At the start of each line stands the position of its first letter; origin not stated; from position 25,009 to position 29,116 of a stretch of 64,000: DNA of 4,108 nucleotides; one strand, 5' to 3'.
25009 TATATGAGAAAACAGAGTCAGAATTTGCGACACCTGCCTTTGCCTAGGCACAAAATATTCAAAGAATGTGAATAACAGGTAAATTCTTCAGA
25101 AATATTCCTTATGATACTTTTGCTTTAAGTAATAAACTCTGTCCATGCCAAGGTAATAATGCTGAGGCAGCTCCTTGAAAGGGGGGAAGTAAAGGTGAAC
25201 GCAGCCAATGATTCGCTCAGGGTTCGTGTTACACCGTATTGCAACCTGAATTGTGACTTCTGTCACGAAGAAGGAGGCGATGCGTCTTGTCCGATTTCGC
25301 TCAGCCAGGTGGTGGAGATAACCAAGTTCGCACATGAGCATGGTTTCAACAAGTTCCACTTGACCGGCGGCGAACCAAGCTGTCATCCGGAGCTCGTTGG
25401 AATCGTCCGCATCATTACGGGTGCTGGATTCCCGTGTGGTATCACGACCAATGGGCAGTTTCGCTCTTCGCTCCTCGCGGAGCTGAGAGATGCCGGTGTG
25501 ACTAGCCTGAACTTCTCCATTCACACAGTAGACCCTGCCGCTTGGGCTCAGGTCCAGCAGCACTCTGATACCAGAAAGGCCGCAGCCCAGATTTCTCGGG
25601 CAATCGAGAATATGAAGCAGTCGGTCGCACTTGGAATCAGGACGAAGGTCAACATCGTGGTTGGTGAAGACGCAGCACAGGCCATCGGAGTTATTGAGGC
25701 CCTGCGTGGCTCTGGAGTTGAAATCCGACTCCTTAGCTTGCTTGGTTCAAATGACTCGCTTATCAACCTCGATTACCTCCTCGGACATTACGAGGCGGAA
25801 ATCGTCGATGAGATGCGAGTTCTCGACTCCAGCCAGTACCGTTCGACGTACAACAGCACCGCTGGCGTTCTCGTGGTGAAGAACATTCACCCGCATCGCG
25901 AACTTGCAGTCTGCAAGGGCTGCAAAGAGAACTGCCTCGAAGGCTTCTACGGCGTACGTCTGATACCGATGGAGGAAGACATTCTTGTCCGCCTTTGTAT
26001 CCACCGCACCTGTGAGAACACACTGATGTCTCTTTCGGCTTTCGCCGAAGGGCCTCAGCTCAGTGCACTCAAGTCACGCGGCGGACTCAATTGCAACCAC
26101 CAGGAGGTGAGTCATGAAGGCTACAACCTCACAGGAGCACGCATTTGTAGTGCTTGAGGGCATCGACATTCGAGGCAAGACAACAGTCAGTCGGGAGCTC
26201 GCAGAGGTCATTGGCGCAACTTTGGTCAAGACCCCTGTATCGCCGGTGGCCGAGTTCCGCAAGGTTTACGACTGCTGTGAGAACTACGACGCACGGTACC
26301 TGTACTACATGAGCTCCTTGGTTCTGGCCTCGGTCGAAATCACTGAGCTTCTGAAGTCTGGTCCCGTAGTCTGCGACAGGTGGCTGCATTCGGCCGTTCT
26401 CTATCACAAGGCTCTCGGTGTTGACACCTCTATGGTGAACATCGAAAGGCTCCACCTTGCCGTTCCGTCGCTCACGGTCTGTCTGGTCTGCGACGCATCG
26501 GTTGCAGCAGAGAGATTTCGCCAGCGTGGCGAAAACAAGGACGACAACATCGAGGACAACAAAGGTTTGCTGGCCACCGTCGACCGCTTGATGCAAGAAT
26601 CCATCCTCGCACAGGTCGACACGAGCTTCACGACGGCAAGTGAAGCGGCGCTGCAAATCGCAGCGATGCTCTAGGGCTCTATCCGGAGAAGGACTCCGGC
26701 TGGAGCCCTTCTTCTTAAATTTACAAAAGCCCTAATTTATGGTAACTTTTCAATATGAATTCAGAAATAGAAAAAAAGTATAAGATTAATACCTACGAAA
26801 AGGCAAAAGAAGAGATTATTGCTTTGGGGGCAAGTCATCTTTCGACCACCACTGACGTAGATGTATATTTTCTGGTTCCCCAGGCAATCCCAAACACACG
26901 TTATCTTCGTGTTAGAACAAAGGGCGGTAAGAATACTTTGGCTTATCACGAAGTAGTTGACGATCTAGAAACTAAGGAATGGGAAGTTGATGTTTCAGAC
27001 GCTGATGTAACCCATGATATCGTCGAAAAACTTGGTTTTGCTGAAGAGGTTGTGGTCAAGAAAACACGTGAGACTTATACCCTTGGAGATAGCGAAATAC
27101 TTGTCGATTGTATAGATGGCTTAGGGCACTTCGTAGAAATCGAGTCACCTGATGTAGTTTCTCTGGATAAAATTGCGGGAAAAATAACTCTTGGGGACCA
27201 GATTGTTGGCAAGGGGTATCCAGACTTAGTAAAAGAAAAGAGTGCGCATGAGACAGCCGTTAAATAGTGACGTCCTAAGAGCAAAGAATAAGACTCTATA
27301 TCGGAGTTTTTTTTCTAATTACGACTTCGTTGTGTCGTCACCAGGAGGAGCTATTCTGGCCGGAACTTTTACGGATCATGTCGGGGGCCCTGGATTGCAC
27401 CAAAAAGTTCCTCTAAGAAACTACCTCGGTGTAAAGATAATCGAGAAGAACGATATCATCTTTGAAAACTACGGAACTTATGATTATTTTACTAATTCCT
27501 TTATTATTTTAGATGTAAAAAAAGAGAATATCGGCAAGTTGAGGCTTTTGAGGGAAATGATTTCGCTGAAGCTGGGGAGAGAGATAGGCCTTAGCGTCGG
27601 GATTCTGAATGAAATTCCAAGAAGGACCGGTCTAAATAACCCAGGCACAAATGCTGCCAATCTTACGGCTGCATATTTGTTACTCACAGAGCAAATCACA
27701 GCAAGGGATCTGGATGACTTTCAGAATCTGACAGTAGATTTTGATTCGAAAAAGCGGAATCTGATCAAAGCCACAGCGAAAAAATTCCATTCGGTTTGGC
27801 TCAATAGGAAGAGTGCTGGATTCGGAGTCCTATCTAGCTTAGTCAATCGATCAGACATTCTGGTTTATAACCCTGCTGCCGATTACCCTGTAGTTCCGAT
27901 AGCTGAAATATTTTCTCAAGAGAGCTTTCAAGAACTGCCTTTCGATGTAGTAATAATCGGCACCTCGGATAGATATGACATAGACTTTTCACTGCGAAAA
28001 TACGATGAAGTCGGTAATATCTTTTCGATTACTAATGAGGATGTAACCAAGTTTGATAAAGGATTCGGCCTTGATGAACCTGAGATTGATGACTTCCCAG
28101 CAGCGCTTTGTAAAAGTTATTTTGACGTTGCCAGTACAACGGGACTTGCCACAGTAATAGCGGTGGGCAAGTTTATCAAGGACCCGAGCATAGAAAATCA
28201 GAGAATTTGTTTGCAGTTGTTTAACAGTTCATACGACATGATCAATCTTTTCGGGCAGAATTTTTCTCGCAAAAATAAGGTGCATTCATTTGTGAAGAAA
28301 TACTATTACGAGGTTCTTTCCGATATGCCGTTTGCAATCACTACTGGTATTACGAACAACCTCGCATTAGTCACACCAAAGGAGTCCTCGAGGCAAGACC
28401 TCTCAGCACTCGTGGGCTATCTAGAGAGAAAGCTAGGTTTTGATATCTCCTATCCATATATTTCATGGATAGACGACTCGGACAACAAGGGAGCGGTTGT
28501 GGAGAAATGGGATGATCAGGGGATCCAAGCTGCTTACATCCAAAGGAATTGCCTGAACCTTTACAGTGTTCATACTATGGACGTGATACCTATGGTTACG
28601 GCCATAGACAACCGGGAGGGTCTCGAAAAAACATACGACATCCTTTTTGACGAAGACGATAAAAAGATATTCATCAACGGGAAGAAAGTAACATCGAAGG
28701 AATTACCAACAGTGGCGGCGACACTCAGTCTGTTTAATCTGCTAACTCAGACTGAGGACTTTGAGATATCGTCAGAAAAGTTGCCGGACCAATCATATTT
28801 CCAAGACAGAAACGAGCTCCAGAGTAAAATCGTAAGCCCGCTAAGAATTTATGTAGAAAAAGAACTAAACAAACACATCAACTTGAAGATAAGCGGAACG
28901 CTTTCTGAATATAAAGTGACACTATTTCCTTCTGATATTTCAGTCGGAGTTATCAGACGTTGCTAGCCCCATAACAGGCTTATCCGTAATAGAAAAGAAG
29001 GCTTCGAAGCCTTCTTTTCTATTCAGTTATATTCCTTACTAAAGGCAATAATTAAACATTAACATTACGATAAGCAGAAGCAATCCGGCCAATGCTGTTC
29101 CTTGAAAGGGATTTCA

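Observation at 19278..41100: Several discrete GC-rich genes (about 55-60% GC) embedded in an AT-richer genome: likely horizontal acquisitions from a high-GC donor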

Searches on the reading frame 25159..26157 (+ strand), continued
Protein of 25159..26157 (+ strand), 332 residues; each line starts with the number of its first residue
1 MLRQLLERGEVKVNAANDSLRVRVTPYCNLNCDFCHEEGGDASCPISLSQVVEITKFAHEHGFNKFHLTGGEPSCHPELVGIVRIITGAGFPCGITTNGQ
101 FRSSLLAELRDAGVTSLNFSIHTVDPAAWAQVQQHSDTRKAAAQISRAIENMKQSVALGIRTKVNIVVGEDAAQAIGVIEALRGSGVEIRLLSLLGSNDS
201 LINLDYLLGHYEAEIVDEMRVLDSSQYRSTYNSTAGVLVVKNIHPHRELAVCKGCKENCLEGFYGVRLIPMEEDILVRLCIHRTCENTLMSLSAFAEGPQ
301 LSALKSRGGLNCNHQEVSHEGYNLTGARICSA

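Call 89: search_solved_structures(query=A2, max_evalue=0.00001, show_alignments=1)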
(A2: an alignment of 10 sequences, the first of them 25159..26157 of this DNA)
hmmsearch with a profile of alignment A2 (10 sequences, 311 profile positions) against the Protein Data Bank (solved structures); distinct sequences matched with E-value up to 0.00001: 24.
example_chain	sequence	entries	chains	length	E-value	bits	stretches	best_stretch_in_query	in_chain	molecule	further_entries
8wm2_A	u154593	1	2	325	7.3e-26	93.9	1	8-115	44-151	Fe-S radical SAM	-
1tv7_A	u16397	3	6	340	1.5e-24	89.6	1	11-249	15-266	Molybdenum cofactor biosynthesis protein A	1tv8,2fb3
2fb2_A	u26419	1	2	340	1.7e-23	86.1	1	12-258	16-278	Molybdenum cofactor biosynthesis protein A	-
7vob_C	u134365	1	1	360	6e-18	67.9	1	7-178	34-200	Cytosylglucuronate decarboxylase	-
7voc_C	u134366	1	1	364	6.1e-18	67.9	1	7-177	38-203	Cytosylglucuronate decarboxylase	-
6c8v_A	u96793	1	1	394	9.3e-12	47.6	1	15-138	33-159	Coenzyme PQQ synthesis protein E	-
5v1q_A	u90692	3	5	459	1.6e-10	43.6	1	18-121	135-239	Radical SAM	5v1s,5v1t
6efn_A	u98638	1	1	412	1.1e-09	40.8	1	14-140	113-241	Sporulation killing factor maturation protein SkfB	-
7tol_A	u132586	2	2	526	3.4e-09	39.2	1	13-117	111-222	glycerol dibiphytanyl glycerol tetraether - macrocyclic archaeol synthase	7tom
6b4c_A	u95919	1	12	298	4.1e-08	35.6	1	17-161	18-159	Viperin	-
9dgw_A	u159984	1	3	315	4.6e-08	35.5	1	17-161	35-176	Radical SAM core domain-containing protein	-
9dfu_A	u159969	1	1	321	4.9e-08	35.4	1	16-175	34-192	Radical SAM core domain-containing protein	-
7n7i_A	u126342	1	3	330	5.1e-08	35.3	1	17-161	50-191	Viperin-like enzyme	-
9dfw_A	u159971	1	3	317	5.2e-08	35.3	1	17-161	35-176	Radical SAM core domain-containing protein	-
8ai1_A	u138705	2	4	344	8.1e-08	34.7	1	6-117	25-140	Putative peptide biosynthesis protein YydG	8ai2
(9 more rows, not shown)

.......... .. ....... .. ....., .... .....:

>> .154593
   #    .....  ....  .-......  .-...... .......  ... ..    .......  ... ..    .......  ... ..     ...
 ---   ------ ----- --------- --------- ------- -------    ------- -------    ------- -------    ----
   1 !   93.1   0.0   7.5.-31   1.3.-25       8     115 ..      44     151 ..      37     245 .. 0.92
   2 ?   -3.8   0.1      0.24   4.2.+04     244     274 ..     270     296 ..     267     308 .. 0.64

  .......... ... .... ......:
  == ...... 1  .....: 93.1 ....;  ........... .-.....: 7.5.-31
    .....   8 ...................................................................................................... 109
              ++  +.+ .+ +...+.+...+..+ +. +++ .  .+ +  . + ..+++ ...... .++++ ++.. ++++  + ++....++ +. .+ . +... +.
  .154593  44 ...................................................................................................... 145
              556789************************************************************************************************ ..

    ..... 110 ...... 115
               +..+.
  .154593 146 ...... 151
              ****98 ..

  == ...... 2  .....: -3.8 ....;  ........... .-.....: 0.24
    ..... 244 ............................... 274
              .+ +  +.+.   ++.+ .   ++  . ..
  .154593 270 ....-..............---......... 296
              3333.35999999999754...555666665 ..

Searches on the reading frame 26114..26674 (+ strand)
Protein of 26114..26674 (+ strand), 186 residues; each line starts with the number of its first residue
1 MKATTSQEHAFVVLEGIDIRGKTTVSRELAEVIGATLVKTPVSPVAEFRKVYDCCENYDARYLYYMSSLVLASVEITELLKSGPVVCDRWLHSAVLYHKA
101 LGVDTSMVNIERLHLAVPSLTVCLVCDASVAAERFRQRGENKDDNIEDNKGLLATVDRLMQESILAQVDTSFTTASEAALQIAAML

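Call 4: search_protein_families(library=pfam, proteins=[window:26114-26674:+])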
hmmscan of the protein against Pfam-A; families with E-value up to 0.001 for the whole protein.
window:26114-26674:+ (186 aa): 2 families
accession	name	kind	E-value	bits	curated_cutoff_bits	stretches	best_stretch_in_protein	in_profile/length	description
PF02223.23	Thymidylate_kin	-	1.4e-13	51.4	27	1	14-164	1-163/185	Thymidylate kinase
PF13238.12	AAA_18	-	7.4e-05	23.7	29.4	1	21-147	10-120/128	AAA domain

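Call 5: search_protein_families(library=ncbifam, proteins=[window:26114-26674:+])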
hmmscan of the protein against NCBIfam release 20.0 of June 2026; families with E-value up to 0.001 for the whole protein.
window:26114-26674:+ (186 aa): 2 families
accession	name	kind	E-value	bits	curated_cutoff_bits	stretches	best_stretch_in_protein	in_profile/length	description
TIGR00041.1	DTMP_kinase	equivalog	2.8e-14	53.3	83.25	1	9-158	4-168/196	dTMP kinase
NF005923.0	PRK07933.1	equivalog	2.2e-06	27.2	193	0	76-148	81-163/213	dTMP kinase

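Call 45: find_related_loci(query=window:26114-26674:+, collection=viral_contigs, flank=5000)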
Query window:26114-26674:+ (186 aa) in viral_contigs; peptide patterns used: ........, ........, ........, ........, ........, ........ (x = any residue, [..] = any of these).
No stretch of DNA in the collection matches any of the patterns.

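Call 47: search_protein_families(library=padloc, proteins=[window:26114-26674:+])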
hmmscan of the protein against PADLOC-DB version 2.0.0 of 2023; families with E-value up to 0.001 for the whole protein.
window:26114-26674:+ (186 aa): 2 families
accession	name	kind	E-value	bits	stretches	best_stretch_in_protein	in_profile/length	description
PDLC04690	PDC-M51B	-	9.5e-27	92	1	10-171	3-162/191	-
PDLC02911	VakA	-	2.2e-13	49.1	1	10-158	3-129/163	-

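Call 94: search_solved_structures(query=window:26114-26674:+, max_evalue=0.001)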
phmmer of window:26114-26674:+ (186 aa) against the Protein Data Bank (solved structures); distinct sequences matched with E-value up to 0.001: 4.
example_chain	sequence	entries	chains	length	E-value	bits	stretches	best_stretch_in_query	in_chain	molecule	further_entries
2ccg_A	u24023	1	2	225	0.00014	25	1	7-148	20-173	THYMIDYLATE KINASE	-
4mqb_A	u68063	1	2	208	0.00018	24.7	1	9-148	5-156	Thymidylate kinase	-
4dwj_A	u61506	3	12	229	0.00019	24.6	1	9-148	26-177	Thymidylate kinase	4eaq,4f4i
2ccj_A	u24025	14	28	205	0.00026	24.2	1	10-148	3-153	THYMIDYLATE KINASE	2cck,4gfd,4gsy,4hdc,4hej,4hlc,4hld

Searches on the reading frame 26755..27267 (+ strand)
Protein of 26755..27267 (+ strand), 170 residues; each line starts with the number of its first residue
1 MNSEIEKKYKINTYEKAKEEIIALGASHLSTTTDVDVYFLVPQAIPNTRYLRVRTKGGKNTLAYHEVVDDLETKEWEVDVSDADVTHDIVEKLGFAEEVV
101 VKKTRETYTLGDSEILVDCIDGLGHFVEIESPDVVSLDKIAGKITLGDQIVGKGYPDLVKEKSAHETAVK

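Call 4: search_protein_families(library=pfam, proteins=[window:26755-27267:+])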
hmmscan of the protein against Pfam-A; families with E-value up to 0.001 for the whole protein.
window:26755-27267:+ (170 aa): 1 family
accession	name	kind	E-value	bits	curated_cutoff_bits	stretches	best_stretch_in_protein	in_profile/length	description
PF01928.26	CYTH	-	1e-14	55.2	23.2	1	3-130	2-144/179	CYTH domain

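Call 5: search_protein_families(library=ncbifam, proteins=[window:26755-27267:+])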
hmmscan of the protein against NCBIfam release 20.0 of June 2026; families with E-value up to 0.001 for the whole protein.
window:26755-27267:+ (170 aa): 1 family
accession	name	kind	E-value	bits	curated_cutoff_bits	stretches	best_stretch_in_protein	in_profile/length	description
TIGR00318.1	cyaB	equivalog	8.2e-20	71.3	57.95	1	4-131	3-135/174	class IV adenylate cyclase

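Call 47: search_protein_families(library=padloc, proteins=[window:26755-27267:+])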
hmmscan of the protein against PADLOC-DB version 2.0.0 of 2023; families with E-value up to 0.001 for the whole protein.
window:26755-27267:+ (170 aa): 0 families

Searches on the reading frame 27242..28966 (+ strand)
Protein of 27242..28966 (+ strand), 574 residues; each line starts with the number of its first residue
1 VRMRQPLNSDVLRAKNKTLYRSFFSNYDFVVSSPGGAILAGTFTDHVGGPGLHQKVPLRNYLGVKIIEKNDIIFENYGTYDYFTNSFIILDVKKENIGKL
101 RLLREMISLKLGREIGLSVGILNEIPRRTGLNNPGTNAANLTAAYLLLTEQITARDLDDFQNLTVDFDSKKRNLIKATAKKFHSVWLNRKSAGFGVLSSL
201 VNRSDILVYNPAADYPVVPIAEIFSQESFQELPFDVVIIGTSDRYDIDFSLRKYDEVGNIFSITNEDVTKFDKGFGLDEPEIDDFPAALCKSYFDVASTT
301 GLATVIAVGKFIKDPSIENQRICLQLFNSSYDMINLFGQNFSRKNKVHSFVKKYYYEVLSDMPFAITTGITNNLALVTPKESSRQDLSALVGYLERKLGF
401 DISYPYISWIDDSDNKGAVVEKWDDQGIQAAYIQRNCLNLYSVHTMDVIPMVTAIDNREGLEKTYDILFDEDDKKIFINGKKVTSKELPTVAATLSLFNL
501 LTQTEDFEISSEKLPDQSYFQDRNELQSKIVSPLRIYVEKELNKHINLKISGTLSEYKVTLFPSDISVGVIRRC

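Call 4: search_protein_families(library=pfam, proteins=[window:27242-28966:+])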
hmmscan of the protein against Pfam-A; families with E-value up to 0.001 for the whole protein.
window:27242-28966:+ (574 aa): 0 families

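Call 5: search_protein_families(library=ncbifam, proteins=[window:27242-28966:+])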
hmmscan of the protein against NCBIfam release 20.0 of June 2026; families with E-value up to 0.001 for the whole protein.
window:27242-28966:+ (574 aa): 0 families

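Call 47: search_protein_families(library=padloc, proteins=[window:27242-28966:+])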
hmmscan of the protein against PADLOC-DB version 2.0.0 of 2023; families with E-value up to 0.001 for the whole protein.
window:27242-28966:+ (574 aa): 0 families

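Call 54: search_protein_families(library=pfam, max_evalue=5, proteins=[window:27242-28966:+])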
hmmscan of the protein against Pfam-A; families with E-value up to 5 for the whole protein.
window:27242-28966:+ (574 aa): 2 families
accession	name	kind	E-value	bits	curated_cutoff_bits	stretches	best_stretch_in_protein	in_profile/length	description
PF10509.15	GalKase_gal_bdg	-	0.0073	16.3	23.1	1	20-52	3-35/49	Galactokinase galactose-binding signature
PF06791.18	TMP_2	-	0.18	11.9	30.2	1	110-184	106-180/208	Prophage tail length tape measure protein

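Call 93: search_solved_structures(query=window:27242-28966:+, max_evalue=0.01)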
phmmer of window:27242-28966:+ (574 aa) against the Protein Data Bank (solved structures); distinct sequences matched with E-value up to 0.01: 0.
